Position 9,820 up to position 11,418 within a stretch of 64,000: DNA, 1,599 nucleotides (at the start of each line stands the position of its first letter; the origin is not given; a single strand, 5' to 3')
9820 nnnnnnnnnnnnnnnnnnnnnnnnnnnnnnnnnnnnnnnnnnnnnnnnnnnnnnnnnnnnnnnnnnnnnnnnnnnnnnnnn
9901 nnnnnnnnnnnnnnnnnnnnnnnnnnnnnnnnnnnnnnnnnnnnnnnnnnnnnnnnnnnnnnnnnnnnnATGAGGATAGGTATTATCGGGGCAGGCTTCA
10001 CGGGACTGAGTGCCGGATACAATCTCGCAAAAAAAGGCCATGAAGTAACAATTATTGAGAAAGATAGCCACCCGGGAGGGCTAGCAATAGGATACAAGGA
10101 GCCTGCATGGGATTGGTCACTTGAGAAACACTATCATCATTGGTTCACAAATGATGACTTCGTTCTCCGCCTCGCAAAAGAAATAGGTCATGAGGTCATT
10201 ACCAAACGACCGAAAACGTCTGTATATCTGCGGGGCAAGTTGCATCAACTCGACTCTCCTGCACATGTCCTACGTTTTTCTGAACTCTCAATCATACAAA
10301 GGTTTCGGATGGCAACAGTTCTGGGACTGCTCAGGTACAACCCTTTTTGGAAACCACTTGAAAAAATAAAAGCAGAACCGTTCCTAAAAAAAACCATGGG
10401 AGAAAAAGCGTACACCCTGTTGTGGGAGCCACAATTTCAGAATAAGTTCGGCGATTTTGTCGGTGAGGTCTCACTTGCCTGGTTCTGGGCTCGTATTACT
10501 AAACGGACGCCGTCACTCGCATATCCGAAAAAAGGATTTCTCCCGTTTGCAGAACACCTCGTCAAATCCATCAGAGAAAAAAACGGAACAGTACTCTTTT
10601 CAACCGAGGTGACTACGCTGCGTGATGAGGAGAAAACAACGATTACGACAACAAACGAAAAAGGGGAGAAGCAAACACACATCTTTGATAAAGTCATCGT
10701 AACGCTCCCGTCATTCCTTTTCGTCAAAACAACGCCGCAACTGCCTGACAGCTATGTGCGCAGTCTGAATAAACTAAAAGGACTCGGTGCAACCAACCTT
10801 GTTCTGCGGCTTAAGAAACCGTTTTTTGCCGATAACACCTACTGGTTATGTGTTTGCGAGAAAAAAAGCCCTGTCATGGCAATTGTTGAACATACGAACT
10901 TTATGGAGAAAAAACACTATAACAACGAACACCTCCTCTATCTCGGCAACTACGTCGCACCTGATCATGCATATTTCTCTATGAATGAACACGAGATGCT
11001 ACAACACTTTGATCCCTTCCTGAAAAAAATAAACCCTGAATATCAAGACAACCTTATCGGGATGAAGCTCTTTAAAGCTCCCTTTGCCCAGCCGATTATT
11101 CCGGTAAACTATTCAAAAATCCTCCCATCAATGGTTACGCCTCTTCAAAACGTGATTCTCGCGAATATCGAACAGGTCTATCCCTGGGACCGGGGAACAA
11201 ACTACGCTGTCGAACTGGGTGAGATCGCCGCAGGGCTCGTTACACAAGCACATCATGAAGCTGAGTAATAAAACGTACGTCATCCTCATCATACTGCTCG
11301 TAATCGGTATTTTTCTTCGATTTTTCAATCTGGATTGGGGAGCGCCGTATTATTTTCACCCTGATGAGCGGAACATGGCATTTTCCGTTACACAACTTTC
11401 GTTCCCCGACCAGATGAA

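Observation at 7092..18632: Pilus-assembly locus fused to a glycan-assembly gene block (UGM-like flavoprotein, two tandem GT-C transferases, SDR epimerase, HAD hydrolase, DUF2298 giant membrane protein)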

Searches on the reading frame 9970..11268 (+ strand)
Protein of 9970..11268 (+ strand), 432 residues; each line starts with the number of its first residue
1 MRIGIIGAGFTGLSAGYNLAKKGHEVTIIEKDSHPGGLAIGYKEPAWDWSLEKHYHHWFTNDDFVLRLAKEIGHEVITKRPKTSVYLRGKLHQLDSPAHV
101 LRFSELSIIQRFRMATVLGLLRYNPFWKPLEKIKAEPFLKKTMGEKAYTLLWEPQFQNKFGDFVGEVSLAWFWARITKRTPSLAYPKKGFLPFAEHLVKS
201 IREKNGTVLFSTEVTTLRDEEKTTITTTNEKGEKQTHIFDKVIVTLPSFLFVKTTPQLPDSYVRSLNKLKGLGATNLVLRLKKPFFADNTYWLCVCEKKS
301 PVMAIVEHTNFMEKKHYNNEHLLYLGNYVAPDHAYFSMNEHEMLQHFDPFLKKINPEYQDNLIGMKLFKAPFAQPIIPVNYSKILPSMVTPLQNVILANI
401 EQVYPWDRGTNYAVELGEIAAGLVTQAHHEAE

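Call 4: search_protein_families(library=pfam, proteins=[window:9970-11268:+], max_evalue=0.01)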
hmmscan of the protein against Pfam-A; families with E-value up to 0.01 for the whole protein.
window:9970-11268:+ (432 aa): 13 families
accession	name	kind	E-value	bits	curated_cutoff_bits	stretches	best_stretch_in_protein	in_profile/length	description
PF01593.30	Amino_oxidase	-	2e-23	83.9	19.8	1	10-399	1-417/443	Flavin containing amine oxidoreductase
PF13450.12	NAD_binding_8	-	2.2e-12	47.5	21.9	1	5-63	1-59/68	NAD(P)-binding Rossmann-like domain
PF01266.30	DAO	-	4.8e-12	46.5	27.9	1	3-37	2-37/353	FAD dependent oxidoreductase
PF00070.33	Pyr_redox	-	3.8e-07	31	22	1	2-35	1-34/82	Pyridine nucleotide-disulphide oxidoreductase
PF07992.20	Pyr_redox_2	-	3.4e-06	27.1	26.1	1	2-37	2-38/291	Pyridine nucleotide-disulphide oxidoreductase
PF12831.13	FAD_oxidored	-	5.2e-05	23.2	27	1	5-41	4-40/416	FAD dependent oxidoreductase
PF00890.30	FAD_binding_2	-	0.00011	22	20.4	1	5-36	4-35/414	FAD binding domain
PF03721.20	UDPG_MGDP_dh_N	-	0.00012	22.2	27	1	1-34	1-34/187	UDP-glucose/GDP-mannose dehydrogenase family, NAD binding domain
PF01494.25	FAD_binding_3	-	0.00012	21.9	22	1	3-34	4-35/349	FAD binding domain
PF13454.12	NAD_binding_9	-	0.00014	22.3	21.8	0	5-41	2-42/155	FAD-NAD(P)-binding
PF01946.23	Thi4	-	0.00015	21.5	26.2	1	3-37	20-55/235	Thi4 family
PF03486.20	HI0933_like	-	0.00054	19.9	50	0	3-36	3-36/244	HI0933-like protein Rossmann domain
PF02558.23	ApbA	-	0.0017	18.4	22.2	0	3-32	1-30/150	Ketopantoate reductase PanE/ApbA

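Call 5: search_protein_families(library=ncbifam, proteins=[window:9970-11268:+], max_evalue=0.01)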
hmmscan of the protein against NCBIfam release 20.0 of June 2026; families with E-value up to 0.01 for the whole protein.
window:9970-11268:+ (432 aa): 63 families (the best 25 are shown)
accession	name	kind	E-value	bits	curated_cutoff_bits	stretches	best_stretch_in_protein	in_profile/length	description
NF005560.0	PRK07233.1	equivalog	2.5e-115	385.8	252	1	1-428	1-432/435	hypothetical protein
NF005548.0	PRK07208.1-4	equivalog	4.5e-22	78.3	389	2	3-171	6-170/488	hypothetical protein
TIGR03467.1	HpnE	equivalog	3.4e-17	62.9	283.05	1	5-285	3-298/430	hydroxysqualene dehydroxylase HpnE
NF005547.0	PRK07208.1-3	equivalog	2.9e-15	56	380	1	3-351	7-366/465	hypothetical protein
NF005545.0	PRK07208.1-1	equivalog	8e-13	47.6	451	1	4-176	11-179/504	hypothetical protein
TIGR02733.1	desat_CrtD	equivalog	2.7e-10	39.6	549.7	2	3-47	4-48/492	C-3',4' desaturase CrtD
TIGR00562.1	proto_IX_ox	equivalog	9.6e-10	37.6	97.85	1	3-162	5-167/470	protoporphyrinogen oxidase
TIGR02734.1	crtI_fam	subfamily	2.1e-09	36.6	238.1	1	5-44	3-42/504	phytoene desaturase family protein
NF058655.1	CrtID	equivalog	2.4e-09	36.6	640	1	4-49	2-47/478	bifunctional phytoene desaturase/3,4-desaturase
NF009410.0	PRK12771.1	subfamily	3.2e-09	35.9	516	1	2-38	140-176/566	NAD(P)-binding protein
TIGR02731.1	phytoene_desat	equivalog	1.9e-08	33.5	569.4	1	2-133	1-125/453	15-cis-phytoene desaturase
NF001933.0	PRK00711.1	subfamily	1.1e-07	31.2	383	1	1-36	1-36/429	D-amino acid dehydrogenase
NF009454.0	PRK12814.1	equivalog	4.1e-07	28.8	916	1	2-38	195-231/657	putative NADPH-dependent glutamate synthase small subunit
NF010590.0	PRK13984.1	equivalog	6.8e-07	27.8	946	1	2-44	290-331/611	putative oxidoreductase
NF005546.0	PRK07208.1-2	equivalog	1.1e-06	27.6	418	0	183-254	244-318/527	hypothetical protein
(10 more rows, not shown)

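Call 13: find_homologous_proteins(query=window:9970-11268:+)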
Query window:9970-11268:+ (432 aa): 6503 proteins with E <= 0.001 among 8000 candidates; the best 120 are listed.
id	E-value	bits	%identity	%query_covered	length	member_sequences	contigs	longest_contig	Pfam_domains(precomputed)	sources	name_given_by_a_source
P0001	7.3e-298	1005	100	100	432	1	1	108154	PF01266.31,PF01593.31,PF13450.13,PF07992.21,PF00070.34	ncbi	-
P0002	4.8e-223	759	75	100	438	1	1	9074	PF01946.24,PF01266.31,PF01593.31,PF13450.13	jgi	-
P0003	6.7e-223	758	77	98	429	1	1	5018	PF01266.31,PF01593.31,PF13450.13,PF00070.34,PF02558.23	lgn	-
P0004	1.2e-217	741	74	98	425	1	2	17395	PF01946.24,PF01266.31,PF01593.31,PF13450.13,PF07992.21,PF00070.34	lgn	-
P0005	5.4e-211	719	72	98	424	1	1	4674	PF01266.31,PF01593.31,PF13450.13,PF07992.21,PF00070.34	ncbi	-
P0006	1.6e-208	711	72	98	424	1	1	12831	PF01266.31,PF01593.31,PF13450.13,PF07992.21,PF00070.34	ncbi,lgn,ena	-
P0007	5.6e-208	709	72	98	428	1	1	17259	PF01266.31,PF01593.31,PF13450.13,PF00070.34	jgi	jgi:protoporphyrinogen oxidase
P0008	8.2e-207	705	71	98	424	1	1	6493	PF01266.31,PF01593.31,PF13450.13,PF07992.21,PF00070.34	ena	-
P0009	6.9e-204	696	68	99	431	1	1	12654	PF01266.31,PF01593.31,PF13450.13,PF00890.31,PF07992.21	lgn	-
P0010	1.4e-202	691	69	99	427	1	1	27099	PF01946.24,PF01266.31,PF01593.31,PF13450.13,PF07992.21,PF00070.34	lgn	-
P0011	2.2e-201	687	69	98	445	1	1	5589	PF01266.31,PF01593.31,PF13450.13,PF00890.31,PF07992.21,PF00070.34,PF03486.21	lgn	-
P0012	6.3e-201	686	68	98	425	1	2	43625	PF01266.31,PF01593.31,PF13450.13,PF07992.21,PF00070.34,PF21799.3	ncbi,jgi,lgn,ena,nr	ncbi:MAG TPA: NAD(P)/FAD-dependent oxidoreductase [Methylomirabilota bacterium]|nr:NAD(P)/FAD-depend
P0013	1.3e-200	685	69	98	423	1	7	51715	PF01266.31,PF01593.31,PF13450.13,PF07992.21,PF00070.34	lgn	-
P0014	1.4e-200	685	68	98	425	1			PF01266.31,PF01593.31,PF13450.13,PF07992.21,PF00070.34,PF21799.3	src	-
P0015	2.0e-200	684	68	98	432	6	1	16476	PF01266.31,PF01593.31,PF13450.13,PF07992.21,PF00070.34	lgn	-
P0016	2.0e-200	684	68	98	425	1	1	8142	PF01266.31,PF01593.31,PF13450.13,PF00890.31,PF07992.21,PF00070.34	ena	-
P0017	5.9e-200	683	69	99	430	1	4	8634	PF01266.31,PF01593.31,PF13450.13,PF00070.34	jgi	jgi:protoporphyrinogen oxidase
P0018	1.0e-199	682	67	99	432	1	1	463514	PF01266.31,PF01593.31,PF13450.13,PF07992.21,PF00070.34,PF12831.14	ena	-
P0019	1.1e-199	682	68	99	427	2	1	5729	PF01266.31,PF01593.31,PF13450.13,PF07992.21,PF00070.34,PF03486.21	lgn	-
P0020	8.7e-199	679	68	99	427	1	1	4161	PF01946.24,PF01266.31,PF01593.31,PF13450.13,PF00890.31,PF07992.21,PF00070.34,PF03486.21,PF12831.14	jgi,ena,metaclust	metaclust:\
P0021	3.9e-198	677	69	99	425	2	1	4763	PF01266.31,PF01593.31,PF13450.13,PF07992.21,PF00070.34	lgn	-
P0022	7.0e-197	673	67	99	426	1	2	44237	PF01266.31,PF01593.31,PF13450.13,PF07992.21,PF00070.34,PF03486.21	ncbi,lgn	-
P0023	8.0e-197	672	67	99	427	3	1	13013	PF01266.31,PF01593.31,PF13450.13,PF07992.21,PF00070.34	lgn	-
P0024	1.1e-196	672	66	98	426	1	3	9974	PF01266.31,PF01593.31,PF13450.13,PF07992.21,PF00070.34,PF03486.21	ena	-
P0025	1.5e-196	672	67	98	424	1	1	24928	PF01266.31,PF01593.31,PF13450.13,PF07992.21,PF00070.34,PF03486.21,PF13454.13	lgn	-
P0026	4.0e-196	670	67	99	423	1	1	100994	PF01266.31,PF01593.31,PF13450.13,PF00070.34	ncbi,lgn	-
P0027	3.7e-195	667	66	99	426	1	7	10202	PF01266.31,PF01593.31,PF13450.13,PF00890.31,PF07992.21,PF00070.34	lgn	-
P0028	4.4e-195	667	66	98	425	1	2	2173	PF01946.24,PF01266.31,PF01593.31,PF13450.13,PF00890.31,PF07992.21,PF00070.34,PF13454.13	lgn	-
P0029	2.0e-194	664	66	98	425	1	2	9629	PF01266.31,PF01593.31,PF13450.13,PF00070.34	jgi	jgi:protoporphyrinogen oxidase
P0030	3.9e-194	664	67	98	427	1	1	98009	PF01266.31,PF01593.31,PF13450.13,PF07992.21,PF00070.34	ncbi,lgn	-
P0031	1.4e-193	662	66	99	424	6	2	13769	PF01266.31,PF01593.31,PF13450.13,PF07992.21,PF00070.34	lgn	-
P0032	2.8e-193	661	67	99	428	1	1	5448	PF01266.31,PF01593.31,PF13450.13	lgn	-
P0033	2.9e-193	661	64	98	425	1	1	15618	PF01266.31,PF01593.31,PF13450.13,PF00070.34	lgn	-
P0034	3.5e-193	660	67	98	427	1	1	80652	PF01266.31,PF01593.31,PF13450.13,PF00890.31,PF07992.21,PF00070.34,PF01134.29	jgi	jgi:protoporphyrinogen oxidase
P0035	5.2e-193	660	66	99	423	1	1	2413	PF01946.24,PF01266.31,PF01593.31,PF13450.13,PF00890.31,PF07992.21,PF00070.34,PF03486.21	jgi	jgi:protoporphyrinogen oxidase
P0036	1.1e-192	659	66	99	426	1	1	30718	PF01266.31,PF01593.31,PF13450.13,PF00890.31,PF07992.21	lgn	-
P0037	1.5e-192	658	66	99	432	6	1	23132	PF01266.31,PF01593.31,PF13450.13,PF07992.21,PF00070.34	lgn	-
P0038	1.5e-192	658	66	99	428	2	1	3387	PF01266.31,PF01593.31,PF13450.13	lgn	-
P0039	1.6e-192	658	64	99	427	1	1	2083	PF01266.31,PF01593.31,PF13450.13,PF07992.21,PF00070.34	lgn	-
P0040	2.2e-192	658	66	99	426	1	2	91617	PF01266.31,PF01593.31,PF13450.13,PF00070.34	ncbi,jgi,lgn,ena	-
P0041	2.2e-192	658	66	99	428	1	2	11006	PF01266.31,PF01593.31,PF13450.13,PF00070.34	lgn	-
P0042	2.5e-192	658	66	99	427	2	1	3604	PF01266.31,PF01593.31,PF13450.13,PF07992.21,PF00070.34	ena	-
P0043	2.7e-192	657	66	98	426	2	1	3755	PF01266.31,PF01593.31,PF13450.13,PF00890.31,PF07992.21,PF00070.34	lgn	-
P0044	5.3e-192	656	65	99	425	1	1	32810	PF01266.31,PF01593.31,PF13450.13,PF07992.21,PF00070.34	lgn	-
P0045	6.8e-192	656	66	99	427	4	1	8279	PF01266.31,PF01593.31,PF13450.13,PF07992.21,PF00070.34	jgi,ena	-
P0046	9.4e-192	656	65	99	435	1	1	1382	PF01266.31,PF01593.31,PF13450.13,PF07992.21,PF00070.34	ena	-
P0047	9.9e-192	656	64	98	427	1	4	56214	PF01266.31,PF01593.31,PF13450.13,PF00890.31,PF07992.21,PF00070.34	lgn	-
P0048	1.2e-191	655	66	98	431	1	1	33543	PF01946.24,PF01266.31,PF01593.31,PF13450.13,PF00890.31,PF00070.34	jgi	jgi:protoporphyrinogen oxidase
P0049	1.4e-191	655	65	99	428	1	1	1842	PF01266.31,PF01593.31,PF13450.13,PF07992.21,PF00070.34,PF03486.21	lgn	-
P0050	2.8e-191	654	66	98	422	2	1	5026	PF01266.31,PF01593.31,PF13450.13,PF07992.21,PF00070.34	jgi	jgi:protoporphyrinogen oxidase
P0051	3.0e-191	654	67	98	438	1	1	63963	PF01266.31,PF01593.31,PF13450.13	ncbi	-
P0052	4.7e-191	653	65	99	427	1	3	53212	PF01266.31,PF01593.31,PF13450.13,PF07992.21,PF00070.34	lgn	-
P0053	4.9e-191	653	67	99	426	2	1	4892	PF01266.31,PF01593.31,PF13450.13,PF00070.34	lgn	-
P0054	7.4e-191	653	66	98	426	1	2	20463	PF01266.31,PF01593.31,PF13450.13,PF00070.34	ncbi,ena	-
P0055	9.5e-191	652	65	99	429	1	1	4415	PF01266.31,PF01593.31,PF13450.13,PF07992.21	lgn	-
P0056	1.1e-190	652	65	99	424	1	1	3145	PF01266.31,PF01593.31,PF13450.13,PF00070.34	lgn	-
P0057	1.3e-190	652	66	98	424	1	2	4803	PF01266.31,PF01593.31,PF13450.13,PF07992.21,PF00070.34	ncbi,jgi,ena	-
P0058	1.5e-190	652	65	99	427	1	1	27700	PF01266.31,PF01593.31,PF13450.13,PF00070.34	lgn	-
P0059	1.6e-190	652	66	97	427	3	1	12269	PF01266.31,PF01593.31,PF13450.13,PF07992.21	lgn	-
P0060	1.7e-190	652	64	98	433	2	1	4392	PF01946.24,PF01266.31,PF01593.31,PF13450.13,PF00890.31,PF07992.21,PF00070.34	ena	-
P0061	1.7e-190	652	65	99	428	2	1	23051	PF01266.31,PF01593.31,PF13450.13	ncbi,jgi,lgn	ncbi:MAG: hypothetical protein RLZZ455_441 [Candidatus Parcubacteria bacterium]|jgi:protoporphyrinog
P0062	2.1e-190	651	67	99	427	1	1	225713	PF01266.31,PF01593.31,PF13450.13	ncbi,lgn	-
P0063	2.1e-190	651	65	99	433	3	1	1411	PF01946.24,PF01266.31,PF01593.31,PF13450.13,PF07992.21,PF00070.34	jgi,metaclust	metaclust:\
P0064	2.3e-190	651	66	98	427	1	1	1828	PF01266.31,PF01593.31,PF13450.13,PF07992.21,PF00070.34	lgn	-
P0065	2.9e-190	651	64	99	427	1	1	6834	PF01266.31,PF01593.31,PF13450.13,PF07992.21,PF00070.34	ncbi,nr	ncbi:MAG: FAD-dependent oxidoreductase [Candidatus Levybacteria bacterium]|nr:FAD-dependent oxidored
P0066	3.0e-190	651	65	99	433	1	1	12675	PF01266.31,PF01593.31,PF13450.13,PF00890.31,PF00070.34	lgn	-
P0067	3.0e-190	651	65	99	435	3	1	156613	PF01266.31,PF01593.31,PF13450.13,PF07992.21,PF00070.34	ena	-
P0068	5.7e-190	650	64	98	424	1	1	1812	PF01266.31,PF01593.31,PF13450.13,PF07992.21,PF00070.34,PF03486.21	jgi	jgi:protoporphyrinogen oxidase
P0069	7.3e-190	649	63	99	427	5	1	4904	PF01266.31,PF01593.31,PF13450.13,PF00890.31,PF07992.21,PF00070.34,PF03486.21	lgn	-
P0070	7.7e-190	649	67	98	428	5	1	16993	PF01266.31,PF01593.31,PF13450.13,PF07992.21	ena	-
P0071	8.7e-190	649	66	98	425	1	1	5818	PF01266.31,PF01593.31,PF13450.13,PF00070.34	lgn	-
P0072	1.0e-189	649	64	98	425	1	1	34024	PF01266.31,PF01593.31,PF13450.13,PF07992.21,PF00070.34,PF03486.21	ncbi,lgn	-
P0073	1.5e-189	648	66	98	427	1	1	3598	PF01946.24,PF01266.31,PF01593.31,PF13450.13,PF07992.21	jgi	jgi:protoporphyrinogen oxidase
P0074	1.8e-189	648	64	98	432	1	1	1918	PF01266.31,PF01593.31,PF13450.13,PF07992.21,PF00070.34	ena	-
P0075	2.8e-189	648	66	99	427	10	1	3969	PF01266.31,PF01593.31,PF13450.13,PF07992.21,PF00070.34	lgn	-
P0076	3.0e-189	647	65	99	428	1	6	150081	PF01266.31,PF01593.31,PF13450.13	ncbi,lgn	-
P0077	4.0e-189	647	65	99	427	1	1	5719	PF01266.31,PF01593.31,PF13450.13,PF00070.34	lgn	-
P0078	5.6e-189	647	66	98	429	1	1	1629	PF01266.31,PF01593.31,PF13450.13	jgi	jgi:protoporphyrinogen oxidase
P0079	7.5e-189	646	64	99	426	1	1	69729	PF01266.31,PF01593.31,PF13450.13,PF07992.21,PF00070.34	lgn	-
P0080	8.6e-189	646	63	99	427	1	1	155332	PF01266.31,PF01593.31,PF13450.13,PF07992.21,PF00070.34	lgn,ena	-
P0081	1.0e-188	646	66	97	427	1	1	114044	PF01266.31,PF01593.31,PF13450.13,PF07992.21,PF00070.34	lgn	-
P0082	1.1e-188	646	65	98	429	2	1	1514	PF01266.31,PF01593.31,PF13450.13,PF07992.21,PF00070.34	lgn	-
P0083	1.3e-188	645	62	99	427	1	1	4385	PF01266.31,PF01593.31,PF13450.13,PF07992.21,PF00070.34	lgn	-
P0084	1.4e-188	645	62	99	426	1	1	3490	PF01266.31,PF01593.31,PF13450.13,PF00890.31,PF07992.21,PF00070.34,PF12831.14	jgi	jgi:protoporphyrinogen oxidase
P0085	1.8e-188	645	64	98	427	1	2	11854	PF01266.31,PF01593.31,PF13450.13,PF07992.21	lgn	-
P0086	3.0e-188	644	65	98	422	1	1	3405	PF01266.31,PF01593.31,PF13450.13,PF07992.21,PF00070.34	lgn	-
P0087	3.2e-188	644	64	99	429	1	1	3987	PF01266.31,PF01593.31,PF13450.13,PF00070.34,PF03486.21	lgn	-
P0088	3.2e-188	644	66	99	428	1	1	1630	PF01266.31,PF01593.31,PF13450.13,PF07992.21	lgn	-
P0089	3.6e-188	644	65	99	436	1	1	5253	PF01266.31,PF01593.31,PF13450.13,PF00070.34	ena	-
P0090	3.8e-188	644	66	98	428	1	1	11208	PF01266.31,PF01593.31,PF13450.13,PF00070.34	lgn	-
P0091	5.7e-188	643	63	99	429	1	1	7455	PF01946.24,PF01266.31,PF01593.31,PF13450.13,PF00890.31,PF07992.21,PF00070.34,PF03486.21,PF01494.26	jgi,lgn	jgi:protoporphyrinogen oxidase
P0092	5.8e-188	643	65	99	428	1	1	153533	PF01266.31,PF01593.31,PF13450.13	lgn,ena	-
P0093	7.0e-188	643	64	98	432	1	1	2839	PF01946.24,PF01266.31,PF01593.31,PF13450.13,PF07992.21,PF00070.34,PF03486.21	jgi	jgi:protoporphyrinogen oxidase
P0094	7.1e-188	643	65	98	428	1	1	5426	PF01266.31,PF01593.31,PF13450.13,PF07992.21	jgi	-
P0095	8.0e-188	643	67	98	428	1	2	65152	PF01266.31,PF01593.31,PF13450.13,PF07992.21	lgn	-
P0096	9.9e-188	642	65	97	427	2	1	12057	PF01266.31,PF01593.31,PF13450.13,PF00070.34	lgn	-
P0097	1.1e-187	642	65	98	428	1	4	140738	PF01266.31,PF01593.31,PF13450.13,PF07992.21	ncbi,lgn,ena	-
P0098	1.2e-187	642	65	98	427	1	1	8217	PF01266.31,PF01593.31,PF13450.13,PF07992.21,PF00070.34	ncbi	-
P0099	1.2e-187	642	63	99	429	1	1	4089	PF01266.31,PF01593.31,PF13450.13,PF07992.21,PF00070.34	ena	-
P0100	1.3e-187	642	64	98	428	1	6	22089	PF01266.31,PF01593.31,PF13450.13,PF07992.21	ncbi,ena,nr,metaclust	ncbi:MAG: Amine oxidase [Candidatus Levybacteria bacterium GW2011_GWB1_35_5]|nr:MAG: Amine oxidase [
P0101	1.7e-187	642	63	98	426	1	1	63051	PF01946.24,PF01266.31,PF01593.31,PF13450.13,PF00890.31,PF07992.21,PF00070.34,PF03486.21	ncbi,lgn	-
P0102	2.0e-187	641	63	99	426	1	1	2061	PF01266.31,PF01593.31,PF13450.13,PF00890.31,PF07992.21,PF00070.34,PF03486.21,PF12831.14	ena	-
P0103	2.2e-187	641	62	100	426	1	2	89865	PF01266.31,PF01593.31,PF13450.13,PF07992.21,PF00070.34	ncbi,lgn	-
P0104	2.7e-187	641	64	98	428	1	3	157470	PF01946.24,PF01266.31,PF01593.31,PF13450.13,PF00890.31,PF07992.21,PF00070.34,PF12831.14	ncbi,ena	-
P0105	2.7e-187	641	63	99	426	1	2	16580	PF01946.24,PF01266.31,PF01593.31,PF13450.13,PF00890.31,PF07992.21,PF00070.34,PF03486.21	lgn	-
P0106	2.8e-187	641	63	99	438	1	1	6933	PF01946.24,PF01266.31,PF01593.31,PF13450.13,PF00890.31,PF07992.21,PF00070.34,PF03486.21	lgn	-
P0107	3.1e-187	641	63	98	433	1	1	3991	PF01946.24,PF01266.31,PF01593.31,PF13450.13,PF00890.31,PF07992.21,PF00070.34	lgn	-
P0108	5.5e-187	640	64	99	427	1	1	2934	PF01266.31,PF01593.31,PF13450.13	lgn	-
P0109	5.7e-187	640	65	99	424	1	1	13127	PF01266.31,PF01593.31,PF13450.13,PF07992.21,PF00070.34,PF03486.21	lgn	-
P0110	6.4e-187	640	64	98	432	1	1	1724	PF01266.31,PF01593.31,PF13450.13,PF00890.31,PF07992.21,PF00070.34,PF03486.21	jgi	-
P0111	7.1e-187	640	64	98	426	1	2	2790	PF01266.31,PF01593.31,PF13450.13,PF07992.21,PF00070.34,PF03486.21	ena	-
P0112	7.3e-187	640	62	99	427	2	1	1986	PF01266.31,PF01593.31,PF13450.13,PF00890.31,PF07992.21,PF00070.34,PF01494.26,PF12831.14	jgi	-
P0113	7.8e-187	639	64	98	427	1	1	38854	PF01266.31,PF01593.31,PF13450.13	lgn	-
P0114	8.6e-187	639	64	99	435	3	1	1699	PF01266.31,PF01593.31,PF13450.13,PF07992.21,PF00070.34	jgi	jgi:protoporphyrinogen oxidase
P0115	9.6e-187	639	64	98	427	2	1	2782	PF01266.31,PF01593.31,PF13450.13,PF07992.21,PF00070.34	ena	-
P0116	1.2e-186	639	64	99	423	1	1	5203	PF01266.31,PF01593.31,PF13450.13,PF07992.21,PF00070.34,PF03486.21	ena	-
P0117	2.1e-186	638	65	97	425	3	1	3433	PF01266.31,PF01593.31,PF13450.13,PF07992.21,PF00070.34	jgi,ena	-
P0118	2.3e-186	638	63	98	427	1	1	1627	PF01266.31,PF01593.31,PF13450.13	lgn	-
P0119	2.4e-186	638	64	99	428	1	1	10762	PF01266.31,PF01593.31,PF13450.13,PF07992.21,PF00070.34,PF03486.21,PF03807.24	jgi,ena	-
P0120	2.4e-186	638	62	99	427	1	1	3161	PF01266.31,PF01593.31,PF13450.13,PF00890.31,PF07992.21,PF00070.34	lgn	-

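Call 15: find_encoding_contigs(protein=P0001, flank=10000, max_places=3)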
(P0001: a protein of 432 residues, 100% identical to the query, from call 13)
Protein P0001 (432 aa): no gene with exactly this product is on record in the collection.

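Call 16: find_encoding_contigs(protein=P0018, flank=10000, max_places=3)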
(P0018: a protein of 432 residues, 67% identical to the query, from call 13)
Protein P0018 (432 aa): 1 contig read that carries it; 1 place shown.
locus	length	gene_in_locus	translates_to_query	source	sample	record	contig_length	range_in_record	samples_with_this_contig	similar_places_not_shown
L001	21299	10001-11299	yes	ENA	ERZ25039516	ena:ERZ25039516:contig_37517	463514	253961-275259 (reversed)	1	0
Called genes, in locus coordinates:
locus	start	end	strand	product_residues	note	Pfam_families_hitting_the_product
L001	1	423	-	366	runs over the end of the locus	PF00704:Glyco_hydro_18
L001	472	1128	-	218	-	PF02585:PIG-L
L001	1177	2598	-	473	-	PF00232:Glyco_hydro_1, PF02449:Glyco_hydro_42 (weak)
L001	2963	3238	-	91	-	-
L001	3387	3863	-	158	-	-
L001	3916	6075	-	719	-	PF00009:GTP_EFTU, PF22042:EF-G_D2, PF03144:GTP_EFTU_D2, PF14492:EFG_III, PF16658:RF3_C, PF03764:EFG_IV, PF00679:EFG_C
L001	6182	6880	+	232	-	PF01789:PsbP (faint)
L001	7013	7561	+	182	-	-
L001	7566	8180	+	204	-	PF04350:PilO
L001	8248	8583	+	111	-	-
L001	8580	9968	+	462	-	PF19077:Big_13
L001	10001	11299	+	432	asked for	PF00070:Pyr_redox (faint), PF01266:DAO, PF01593:Amino_oxidase, PF07992:Pyr_redox_2 (faint), PF12831:FAD_oxidored (faint), PF13450:NAD_binding_8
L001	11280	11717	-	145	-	-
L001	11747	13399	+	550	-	PF13231:PMT_2 (weak)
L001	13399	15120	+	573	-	PF13231:PMT_2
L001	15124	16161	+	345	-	PF01073:3Beta_HSD, PF01370:Epimerase, PF02719:Polysacc_synt_2, PF04321:RmlD_sub_bind, PF05368:NmrA (weak), PF13460:NAD_binding_10, PF16363:GDP_Man_Dehyd, PF07993:NAD_binding_4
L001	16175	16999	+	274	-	-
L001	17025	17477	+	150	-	-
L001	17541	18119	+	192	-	-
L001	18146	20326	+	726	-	PF10060:DUF2298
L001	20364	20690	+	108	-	PF18895:T4SS_pilin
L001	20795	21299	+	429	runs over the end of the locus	PF12666:PrgI (weak), PF13620:CarboxypepD_reg (weak)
